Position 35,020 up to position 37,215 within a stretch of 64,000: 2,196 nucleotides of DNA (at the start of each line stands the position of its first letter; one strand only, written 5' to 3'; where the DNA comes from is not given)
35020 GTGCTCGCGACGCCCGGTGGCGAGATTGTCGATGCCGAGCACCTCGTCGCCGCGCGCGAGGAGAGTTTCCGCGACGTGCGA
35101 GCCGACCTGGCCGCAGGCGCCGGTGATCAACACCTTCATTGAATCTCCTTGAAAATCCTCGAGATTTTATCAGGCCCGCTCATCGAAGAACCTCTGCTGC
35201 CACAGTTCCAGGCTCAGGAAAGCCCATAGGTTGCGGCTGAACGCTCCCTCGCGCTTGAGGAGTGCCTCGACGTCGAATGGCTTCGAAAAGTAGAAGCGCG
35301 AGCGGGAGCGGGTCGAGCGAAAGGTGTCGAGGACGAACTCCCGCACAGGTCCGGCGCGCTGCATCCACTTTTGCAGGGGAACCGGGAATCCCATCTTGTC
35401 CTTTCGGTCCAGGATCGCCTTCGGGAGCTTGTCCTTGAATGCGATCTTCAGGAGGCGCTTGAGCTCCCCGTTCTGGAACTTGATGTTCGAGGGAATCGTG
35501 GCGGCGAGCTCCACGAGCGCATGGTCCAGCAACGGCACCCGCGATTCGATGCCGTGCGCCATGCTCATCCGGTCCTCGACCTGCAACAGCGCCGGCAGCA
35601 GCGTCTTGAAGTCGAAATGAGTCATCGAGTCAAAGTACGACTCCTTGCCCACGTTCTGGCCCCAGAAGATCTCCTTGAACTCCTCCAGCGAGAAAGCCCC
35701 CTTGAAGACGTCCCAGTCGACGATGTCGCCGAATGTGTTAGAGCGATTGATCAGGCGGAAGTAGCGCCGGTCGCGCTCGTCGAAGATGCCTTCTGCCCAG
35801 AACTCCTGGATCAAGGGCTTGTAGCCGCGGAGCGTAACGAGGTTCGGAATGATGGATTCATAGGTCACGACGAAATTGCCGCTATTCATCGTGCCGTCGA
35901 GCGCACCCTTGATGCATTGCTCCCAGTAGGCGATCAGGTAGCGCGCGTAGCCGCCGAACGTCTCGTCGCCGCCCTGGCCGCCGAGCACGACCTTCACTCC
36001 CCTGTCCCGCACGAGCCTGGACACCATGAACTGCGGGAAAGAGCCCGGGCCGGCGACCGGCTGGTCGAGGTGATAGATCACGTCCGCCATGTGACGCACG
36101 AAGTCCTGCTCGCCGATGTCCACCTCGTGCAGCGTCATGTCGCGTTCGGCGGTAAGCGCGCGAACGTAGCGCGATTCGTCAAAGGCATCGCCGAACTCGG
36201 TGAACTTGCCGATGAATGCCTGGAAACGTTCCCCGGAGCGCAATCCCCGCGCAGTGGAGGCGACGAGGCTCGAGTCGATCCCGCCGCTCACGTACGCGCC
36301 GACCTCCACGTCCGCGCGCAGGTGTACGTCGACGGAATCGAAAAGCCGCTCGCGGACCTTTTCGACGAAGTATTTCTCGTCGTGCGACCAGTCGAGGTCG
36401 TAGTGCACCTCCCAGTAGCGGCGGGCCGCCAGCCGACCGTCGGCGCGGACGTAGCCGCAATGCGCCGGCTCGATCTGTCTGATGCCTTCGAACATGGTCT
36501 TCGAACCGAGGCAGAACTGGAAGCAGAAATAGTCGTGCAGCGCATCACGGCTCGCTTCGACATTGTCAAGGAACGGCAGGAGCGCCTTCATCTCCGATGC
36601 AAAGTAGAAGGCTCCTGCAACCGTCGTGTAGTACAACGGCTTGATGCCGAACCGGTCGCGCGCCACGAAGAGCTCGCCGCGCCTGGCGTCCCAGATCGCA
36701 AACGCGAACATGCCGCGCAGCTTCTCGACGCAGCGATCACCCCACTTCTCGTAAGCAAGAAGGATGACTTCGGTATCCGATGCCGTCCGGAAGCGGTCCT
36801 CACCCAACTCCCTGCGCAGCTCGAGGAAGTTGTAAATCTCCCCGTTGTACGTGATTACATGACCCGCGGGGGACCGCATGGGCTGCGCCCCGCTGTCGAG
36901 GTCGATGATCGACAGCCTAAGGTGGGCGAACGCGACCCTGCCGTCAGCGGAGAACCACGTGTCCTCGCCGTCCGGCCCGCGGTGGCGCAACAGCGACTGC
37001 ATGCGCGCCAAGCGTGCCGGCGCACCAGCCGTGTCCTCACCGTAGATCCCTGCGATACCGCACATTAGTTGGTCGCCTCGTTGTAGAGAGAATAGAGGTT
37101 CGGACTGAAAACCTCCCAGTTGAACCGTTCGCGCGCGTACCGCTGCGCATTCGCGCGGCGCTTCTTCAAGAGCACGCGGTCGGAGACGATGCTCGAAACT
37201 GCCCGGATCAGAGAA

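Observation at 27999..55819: Four AsnB-type glutamine amidotransferase paralogues inside one glycan locus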

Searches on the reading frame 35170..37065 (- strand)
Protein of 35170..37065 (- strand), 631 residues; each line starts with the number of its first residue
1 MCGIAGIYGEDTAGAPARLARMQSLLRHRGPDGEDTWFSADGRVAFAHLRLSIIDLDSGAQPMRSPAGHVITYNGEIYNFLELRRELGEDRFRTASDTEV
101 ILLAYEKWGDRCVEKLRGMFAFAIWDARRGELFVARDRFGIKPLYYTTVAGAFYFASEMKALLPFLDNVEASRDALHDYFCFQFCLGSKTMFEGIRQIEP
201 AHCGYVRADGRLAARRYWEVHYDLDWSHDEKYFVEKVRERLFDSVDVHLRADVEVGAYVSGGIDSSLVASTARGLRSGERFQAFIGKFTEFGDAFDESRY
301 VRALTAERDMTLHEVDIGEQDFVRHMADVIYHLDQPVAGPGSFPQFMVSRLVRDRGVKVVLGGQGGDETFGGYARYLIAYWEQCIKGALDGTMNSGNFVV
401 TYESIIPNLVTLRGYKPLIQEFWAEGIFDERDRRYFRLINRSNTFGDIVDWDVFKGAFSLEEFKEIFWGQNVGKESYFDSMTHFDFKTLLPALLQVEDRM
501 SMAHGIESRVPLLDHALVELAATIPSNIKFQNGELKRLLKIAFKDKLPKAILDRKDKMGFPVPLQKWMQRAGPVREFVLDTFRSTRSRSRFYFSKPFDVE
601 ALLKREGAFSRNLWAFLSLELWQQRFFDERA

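Call 7: search_protein_families(library=ncbifam, proteins=[window:35170-37065:-], max_evalue=0.00001)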
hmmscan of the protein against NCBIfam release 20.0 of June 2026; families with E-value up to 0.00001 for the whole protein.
window:35170-37065:- (631 aa): 9 families
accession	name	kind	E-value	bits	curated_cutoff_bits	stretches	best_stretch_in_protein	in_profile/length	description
TIGR01536.1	asn_synth_AEB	equivalog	1.7e-160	535.4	267.1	1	2-560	1-517/517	asparagine synthase (glutamine-hydrolyzing)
TIGR03108.1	eps_aminotran_1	hypoth_equivalog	2.3e-123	413.1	816.9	2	1-398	1-399/628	XrtA/PEP-CTERM system amidotransferase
TIGR03104.1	trio_amidotrans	equivalog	3.2e-106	355.9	570.1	2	1-376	1-383/589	N-acetylglutaminylglutamine amidotransferase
NF006949.0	PRK09431.1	equivalog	8.3e-89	298.6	499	3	1-170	1-173/554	asparagine synthase B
NF033535.1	lass_lactam_cya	exception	1.4e-82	278.4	525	2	1-371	1-377/668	lasso peptide isopeptide bond-forming cyclase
NF033561.1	macrolact_Ik_Al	subfamily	7.4e-20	71.1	300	1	108-374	71-335/561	albusnodin/ikarugamycin family macrolactam cyclase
TIGR01134.1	purF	equivalog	3.1e-11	43.3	350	1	41-163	63-200/432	amidophosphoribosyltransferase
TIGR01135.1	glmS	equivalog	1.1e-06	27.4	418.05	1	60-169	84-204/607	glutamine--fructose-6-phosphate transaminase (isomerizing)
NF001484.0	PRK00331.1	subfamily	3.2e-06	25.8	381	1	60-169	85-205/601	isomerizing glutamine--fructose-6-phosphate transaminase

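Call 8: search_protein_families(library=pfam, proteins=[window:35170-37065:-], max_evalue=0.00001)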
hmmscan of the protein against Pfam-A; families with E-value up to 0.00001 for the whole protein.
window:35170-37065:- (631 aa): 3 families
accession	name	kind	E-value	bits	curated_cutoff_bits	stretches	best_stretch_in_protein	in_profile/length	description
PF00733.27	Asn_synthase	-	1.2e-88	298.6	21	1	236-624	1-354/354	Asparagine synthase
PF13537.11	GATase_7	-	7.3e-47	158.9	25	1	48-163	1-122/123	Glutamine amidotransferase domain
PF13522.11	GATase_6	-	2e-43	148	27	1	31-158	1-130/130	Glutamine amidotransferase domain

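Call 10: find_encoding_contigs(protein=window:35170-37065:-, flank=10000, max_places=4)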
Protein window:35170-37065:- (631 aa): no gene with exactly this product is on record in the collection.

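Call 25: find_related_loci(query=window:35170-37065:-, collection=genome_contigs, flank=10000)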
Query window:35170-37065:- (631 aa) in genome_contigs; peptide patterns used: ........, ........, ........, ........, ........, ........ (x = any residue, [..] = any of these).
600 stretches matched a pattern (row limit reached: there are more); 598 encode a relative of the query (tblastn E <= 1e-3); the best 80 are kept; 80 distinct loci.
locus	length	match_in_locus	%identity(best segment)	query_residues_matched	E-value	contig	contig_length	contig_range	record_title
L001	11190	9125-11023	73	1-631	0e+0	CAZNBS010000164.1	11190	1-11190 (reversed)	MAG TPA_asm: uncultured Burkholderiales bacterium isolate SRP239054_co1_57 genome assembly, contig: NODE_4507_length_111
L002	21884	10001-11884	66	1-628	0e+0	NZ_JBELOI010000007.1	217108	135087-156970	Castellaniella sp. GW247-6E4 NODE_7_length_217108_cov_104.238104, whole genome shotgun sequence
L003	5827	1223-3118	62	1-630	0e+0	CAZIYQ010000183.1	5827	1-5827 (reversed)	MAG TPA_asm: uncultured bacterium isolate SRP216583_co1_146 genome assembly, contig: NODE_14755_length_5827_cov_22.61105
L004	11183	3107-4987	56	1-628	0e+0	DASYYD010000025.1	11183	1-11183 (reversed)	MAG TPA_asm: Stellaceae bacterium isolate SMAG_U6326 k141_156524, whole genome shotgun sequence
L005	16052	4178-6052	38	1-628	9e-109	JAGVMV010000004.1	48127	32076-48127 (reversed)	MAG: Thermoleophilia bacterium isolate DeMMO3_11 c_000000043047, whole genome shotgun sequence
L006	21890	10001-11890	36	1-631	6e-109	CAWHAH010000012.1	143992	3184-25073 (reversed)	MAG: uncultured Verrucomicrobiae bacterium isolate MFD01231.bin.2.53 genome assembly, contig: contig_12332, whole genome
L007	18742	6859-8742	36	1-622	5e-107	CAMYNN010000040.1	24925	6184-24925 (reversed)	MAG: Thermodesulfovibrionia bacterium isolate FO_M_Nitrospinota_07.1 genome assembly, contig: scaffold_1363, whole genom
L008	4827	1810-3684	37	1-628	2e-106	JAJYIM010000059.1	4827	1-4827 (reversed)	MAG: Actinomycetes bacterium isolate DBS2-1.bin122 NODE_36684_length_4827_cov_2.309787, whole genome shotgun sequence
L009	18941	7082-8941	39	1-631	5e-107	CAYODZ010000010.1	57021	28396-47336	MAG TPA_asm: uncultured Gammaproteobacteria bacterium isolate binchicken_co31_113 genome assembly, contig: k141_3168716,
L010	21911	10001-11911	38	1-631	6e-102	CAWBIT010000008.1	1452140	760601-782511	MAG: uncultured Alphaproteobacteria bacterium isolate MFD03346.bin.1.85 genome assembly, contig: contig_4245, whole geno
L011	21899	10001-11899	35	1-629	4e-101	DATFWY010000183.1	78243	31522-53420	MAG TPA_asm: Blastocatellia bacterium isolate SMAG_U9503 k141_13914951, whole genome shotgun sequence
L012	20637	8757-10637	36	1-629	5e-101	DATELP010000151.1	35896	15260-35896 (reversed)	MAG TPA_asm: Pyrinomonadaceae bacterium isolate SMAG_U8919 k141_1208194, whole genome shotgun sequence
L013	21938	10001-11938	35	1-627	3e-100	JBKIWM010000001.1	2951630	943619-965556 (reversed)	Thermodesulfobacteriota bacterium B35 contig_1, whole genome shotgun sequence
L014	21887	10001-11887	37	1-628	6e-99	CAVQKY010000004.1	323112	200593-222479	MAG: uncultured proteobacterium isolate MFD02840.bin.1.268 genome assembly, contig: contig_50747, whole genome shotgun s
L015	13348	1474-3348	36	1-630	5e-99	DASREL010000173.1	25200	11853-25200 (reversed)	MAG TPA_asm: Vicinamibacterales bacterium isolate SMAG_U10005 k141_619615, whole genome shotgun sequence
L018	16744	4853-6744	57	1-631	7e-123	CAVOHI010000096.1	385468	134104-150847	MAG: uncultured Alphaproteobacteria bacterium isolate MFD00125.bin.2.52 genome assembly, contig: contig_9985, whole geno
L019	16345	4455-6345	57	1-631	0e+0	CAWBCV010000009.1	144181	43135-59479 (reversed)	MAG: uncultured Alphaproteobacteria bacterium isolate MFD00731.bin.2.114 genome assembly, contig: contig_28376, whole ge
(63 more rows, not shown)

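Call 35: find_homologous_proteins(query=window:35170-37065:-, max_evalue=1e-30)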
Query window:35170-37065:- (631 aa): 7999 proteins with E <= 1e-30 among 8000 candidates; the best 120 are listed.
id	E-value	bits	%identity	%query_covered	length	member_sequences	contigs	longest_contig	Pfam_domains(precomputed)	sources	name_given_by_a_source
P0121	0.0e+0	1461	100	100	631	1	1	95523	PF12481.14,PF00733.28,PF13522.12,PF13537.12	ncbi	-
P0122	0.0e+0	1215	82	100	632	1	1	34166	PF00733.28,PF13522.12,PF13537.12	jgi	jgi:asparagine synthase (glutamine-hydrolysing)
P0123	0.0e+0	1214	82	100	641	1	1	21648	PF00733.28,PF13522.12,PF13537.12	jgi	jgi:asparagine synthase (glutamine-hydrolysing)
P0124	0.0e+0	1213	82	100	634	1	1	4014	PF12481.14,PF00733.28,PF13522.12,PF13537.12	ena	-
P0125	0.0e+0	1197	81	100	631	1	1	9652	PF00733.28,PF13522.12,PF13537.12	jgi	jgi:asparagine synthase (glutamine-hydrolysing)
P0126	0.0e+0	1196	81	100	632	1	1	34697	PF00733.28,PF13522.12,PF13537.12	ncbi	-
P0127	0.0e+0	1193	81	100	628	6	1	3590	PF00733.28,PF13522.12,PF13537.12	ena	-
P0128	0.0e+0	1190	81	100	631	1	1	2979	PF00733.28,PF13522.12,PF13537.12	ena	-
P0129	0.0e+0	1190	80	100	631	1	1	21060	PF00733.28,PF13522.12,PF13537.12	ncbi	-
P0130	0.0e+0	1189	81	100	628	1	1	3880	PF00733.28,PF13522.12,PF13537.12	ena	-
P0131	0.0e+0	1189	80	100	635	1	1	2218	PF00733.28,PF13522.12,PF13537.12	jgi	jgi:asparagine synthase (glutamine-hydrolysing)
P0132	0.0e+0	1188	80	100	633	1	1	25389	PF00733.28,PF13522.12,PF13537.12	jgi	jgi:asparagine synthase (glutamine-hydrolysing)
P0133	0.0e+0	1187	80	100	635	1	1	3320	PF00733.28,PF13522.12,PF13537.12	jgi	jgi:asparagine synthase (glutamine-hydrolysing)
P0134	0.0e+0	1186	81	100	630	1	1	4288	PF12481.14,PF00733.28,PF13522.12,PF13537.12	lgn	-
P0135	0.0e+0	1185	80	100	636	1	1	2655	PF12481.14,PF00733.28,PF13522.12,PF13537.12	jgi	-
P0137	0.0e+0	1178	79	100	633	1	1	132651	PF00733.28,PF13522.12,PF13537.12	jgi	jgi:asparagine synthase (glutamine-hydrolysing)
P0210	0.0e+0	1025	70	100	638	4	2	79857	PF00733.28,PF13522.12,PF13537.12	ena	-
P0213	0.0e+0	1023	69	100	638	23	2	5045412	PF12481.14,PF00733.28,PF13522.12,PF13537.12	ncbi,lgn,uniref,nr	ncbi:asparagine synthase (glutamine-hydrolyzing) [Bordetella hinzii]|uniref:asparagine synthase (glu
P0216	0.0e+0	1021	69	100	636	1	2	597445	PF12481.14,PF00733.28,PF13522.12,PF13537.12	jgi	jgi:asparagine synthase (glutamine-hydrolysing)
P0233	2.2e-298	1009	69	100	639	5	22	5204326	PF12481.14,PF00733.28,PF13522.12,PF02540.24,PF13537.12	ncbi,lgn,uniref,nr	ncbi:asparagine synthase (glutamine-hydrolyzing) [Bordetella bronchiseptica]|uniref:asparagine synth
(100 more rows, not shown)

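Call 36: find_encoding_contigs(protein=P0233, flank=10000, max_places=3)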
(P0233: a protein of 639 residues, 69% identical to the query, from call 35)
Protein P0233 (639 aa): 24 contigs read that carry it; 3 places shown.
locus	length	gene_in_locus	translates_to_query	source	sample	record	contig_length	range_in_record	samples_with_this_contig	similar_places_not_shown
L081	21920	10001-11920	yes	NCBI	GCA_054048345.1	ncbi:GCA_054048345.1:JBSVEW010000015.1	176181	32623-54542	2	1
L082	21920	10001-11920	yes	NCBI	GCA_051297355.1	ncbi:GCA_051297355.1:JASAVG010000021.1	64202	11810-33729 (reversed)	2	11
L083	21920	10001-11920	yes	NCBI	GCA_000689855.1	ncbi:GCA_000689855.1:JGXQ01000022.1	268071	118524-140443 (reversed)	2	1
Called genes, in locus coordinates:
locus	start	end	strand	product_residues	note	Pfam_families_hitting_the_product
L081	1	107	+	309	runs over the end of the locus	PF00551:Formyl_trans_N, PF02911:Formyl_trans_C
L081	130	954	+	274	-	PF00551:Formyl_trans_N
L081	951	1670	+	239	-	PF08889:WbqC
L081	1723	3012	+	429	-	-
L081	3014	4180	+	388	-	PF00005:ABC_tran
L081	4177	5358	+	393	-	PF00005:ABC_tran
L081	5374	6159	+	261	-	PF01061:ABC2_membrane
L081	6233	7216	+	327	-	PF01209:Ubie_methyltran, PF13489:Methyltransf_23, PF08241:Methyltransf_11, PF08242:Methyltransf_12, PF13649:Methyltransf_25, PF13847:Methyltransf_31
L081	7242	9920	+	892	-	PF13524:Glyco_trans_1_2 (faint), PF13579:Glyco_trans_4_4, PF00534:Glycos_transf_1, PF13692:Glyco_trans_1_4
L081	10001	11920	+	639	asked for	PF13522:GATase_6, PF13537:GATase_7, PF12481:DUF3700 (weak), PF00733:Asn_synthase, PF02540:NAD_synthase (faint)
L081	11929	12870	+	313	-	PF01073:3Beta_HSD, PF01370:Epimerase, PF02719:Polysacc_synt_2, PF04321:RmlD_sub_bind, PF05368:NmrA (weak), PF13460:NAD_binding_10, PF16363:GDP_Man_Dehyd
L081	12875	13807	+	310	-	PF01073:3Beta_HSD, PF01370:Epimerase, PF02719:Polysacc_synt_2, PF04321:RmlD_sub_bind, PF05368:NmrA (weak), PF07993:NAD_binding_4 (faint), PF13460:NAD_binding_10, PF16363:GDP_Man_Dehyd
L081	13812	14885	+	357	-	PF01073:3Beta_HSD, PF01370:Epimerase, PF02719:Polysacc_synt_2 (faint), PF07993:NAD_binding_4 (faint), PF16363:GDP_Man_Dehyd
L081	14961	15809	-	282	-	-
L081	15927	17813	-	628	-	PF13522:GATase_6, PF13537:GATase_7, PF00733:Asn_synthase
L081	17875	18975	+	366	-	PF13439:Glyco_transf_4 (weak), PF13579:Glyco_trans_4_4 (weak)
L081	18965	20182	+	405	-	PF13439:Glyco_transf_4 (weak), PF13692:Glyco_trans_1_4, PF13524:Glyco_trans_1_2 (weak), PF00534:Glycos_transf_1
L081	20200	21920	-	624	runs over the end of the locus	PF13727:CoA_binding_3, PF01370:Epimerase, PF02719:Polysacc_synt_2, PF04321:RmlD_sub_bind, PF16363:GDP_Man_Dehyd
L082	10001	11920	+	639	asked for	PF13522:GATase_6, PF13537:GATase_7, PF12481:DUF3700 (weak), PF00733:Asn_synthase, PF02540:NAD_synthase (faint)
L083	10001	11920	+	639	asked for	PF13522:GATase_6, PF13537:GATase_7, PF12481:DUF3700 (weak), PF00733:Asn_synthase, PF02540:NAD_synthase (faint)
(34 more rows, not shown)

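Call 38: find_encoding_contigs(protein=P0137, flank=10000, max_places=1)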
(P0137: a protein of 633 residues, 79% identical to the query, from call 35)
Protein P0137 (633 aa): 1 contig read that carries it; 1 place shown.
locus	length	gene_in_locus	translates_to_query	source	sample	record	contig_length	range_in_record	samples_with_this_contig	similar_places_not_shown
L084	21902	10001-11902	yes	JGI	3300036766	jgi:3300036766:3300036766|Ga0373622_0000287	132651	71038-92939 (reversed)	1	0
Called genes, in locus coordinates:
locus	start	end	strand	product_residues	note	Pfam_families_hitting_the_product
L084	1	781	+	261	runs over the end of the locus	PF00551:Formyl_trans_N, PF02911:Formyl_trans_C (weak)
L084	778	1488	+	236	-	PF08889:WbqC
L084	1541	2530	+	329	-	PF04055:Radical_SAM, PF13186:SPASM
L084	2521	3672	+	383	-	PF04055:Radical_SAM, PF13186:SPASM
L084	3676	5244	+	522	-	PF07021:MetW (weak), PF13489:Methyltransf_23, PF13649:Methyltransf_25, PF13847:Methyltransf_31, PF08241:Methyltransf_11, PF08242:Methyltransf_12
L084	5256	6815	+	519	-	PF04055:Radical_SAM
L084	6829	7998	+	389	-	PF00005:ABC_tran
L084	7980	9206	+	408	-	PF00005:ABC_tran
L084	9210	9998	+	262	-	PF01061:ABC2_membrane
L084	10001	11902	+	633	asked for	PF13522:GATase_6, PF13537:GATase_7, PF00733:Asn_synthase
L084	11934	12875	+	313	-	PF01073:3Beta_HSD (weak), PF01370:Epimerase, PF02719:Polysacc_synt_2, PF04321:RmlD_sub_bind, PF05368:NmrA (weak), PF13460:NAD_binding_10, PF16363:GDP_Man_Dehyd, PF07993:NAD_binding_4 (weak)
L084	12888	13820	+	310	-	PF01073:3Beta_HSD, PF01370:Epimerase, PF02719:Polysacc_synt_2, PF04321:RmlD_sub_bind, PF07993:NAD_binding_4 (faint), PF13460:NAD_binding_10, PF16363:GDP_Man_Dehyd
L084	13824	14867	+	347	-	PF01073:3Beta_HSD (weak), PF01370:Epimerase, PF02719:Polysacc_synt_2 (faint), PF16363:GDP_Man_Dehyd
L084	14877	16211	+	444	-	-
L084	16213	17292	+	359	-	PF02350:Epimerase_2, PF13579:Glyco_trans_4_4 (weak)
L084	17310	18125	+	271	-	PF00535:Glycos_transf_2, PF10111:Glyco_tranf_2_2, PF13641:Glyco_tranf_2_3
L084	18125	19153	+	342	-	PF01757:Acyl_transf_3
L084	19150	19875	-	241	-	PF13641:Glyco_tranf_2_3, PF00535:Glycos_transf_2 (weak)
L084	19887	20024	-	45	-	-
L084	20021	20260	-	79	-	-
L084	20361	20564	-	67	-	-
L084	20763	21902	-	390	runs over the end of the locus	PF13173:AAA_14, PF13401:AAA_22 (faint), PF13635:DUF4143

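Call 39: find_encoding_contigs(protein=P0126, flank=10000, max_places=1)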
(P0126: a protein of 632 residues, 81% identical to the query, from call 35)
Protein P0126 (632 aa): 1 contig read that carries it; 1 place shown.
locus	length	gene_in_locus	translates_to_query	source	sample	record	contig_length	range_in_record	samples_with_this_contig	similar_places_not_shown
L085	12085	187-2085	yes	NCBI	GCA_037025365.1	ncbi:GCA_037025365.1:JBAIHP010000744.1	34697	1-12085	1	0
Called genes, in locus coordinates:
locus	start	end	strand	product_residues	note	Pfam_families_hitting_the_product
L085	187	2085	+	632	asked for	PF13522:GATase_6, PF13537:GATase_7, PF00733:Asn_synthase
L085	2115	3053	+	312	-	PF01073:3Beta_HSD, PF01370:Epimerase, PF02719:Polysacc_synt_2, PF04321:RmlD_sub_bind, PF05368:NmrA, PF13460:NAD_binding_10, PF16363:GDP_Man_Dehyd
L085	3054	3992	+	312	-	PF01073:3Beta_HSD (weak), PF01370:Epimerase, PF02719:Polysacc_synt_2, PF04321:RmlD_sub_bind, PF07993:NAD_binding_4 (faint), PF13460:NAD_binding_10 (weak), PF16363:GDP_Man_Dehyd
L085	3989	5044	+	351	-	PF01370:Epimerase, PF02719:Polysacc_synt_2 (faint), PF01073:3Beta_HSD, PF07993:NAD_binding_4 (faint), PF16363:GDP_Man_Dehyd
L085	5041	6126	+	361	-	PF02350:Epimerase_2, PF13579:Glyco_trans_4_4 (weak)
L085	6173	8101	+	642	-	PF13522:GATase_6, PF13537:GATase_7, PF00733:Asn_synthase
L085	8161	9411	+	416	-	PF13439:Glyco_transf_4, PF13579:Glyco_trans_4_4, PF00534:Glycos_transf_1, PF13692:Glyco_trans_1_4 (faint)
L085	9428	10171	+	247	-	PF08241:Methyltransf_11 (faint), PF03269:DUF268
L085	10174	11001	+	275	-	PF05050:Methyltransf_21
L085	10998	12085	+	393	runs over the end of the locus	PF13524:Glyco_trans_1_2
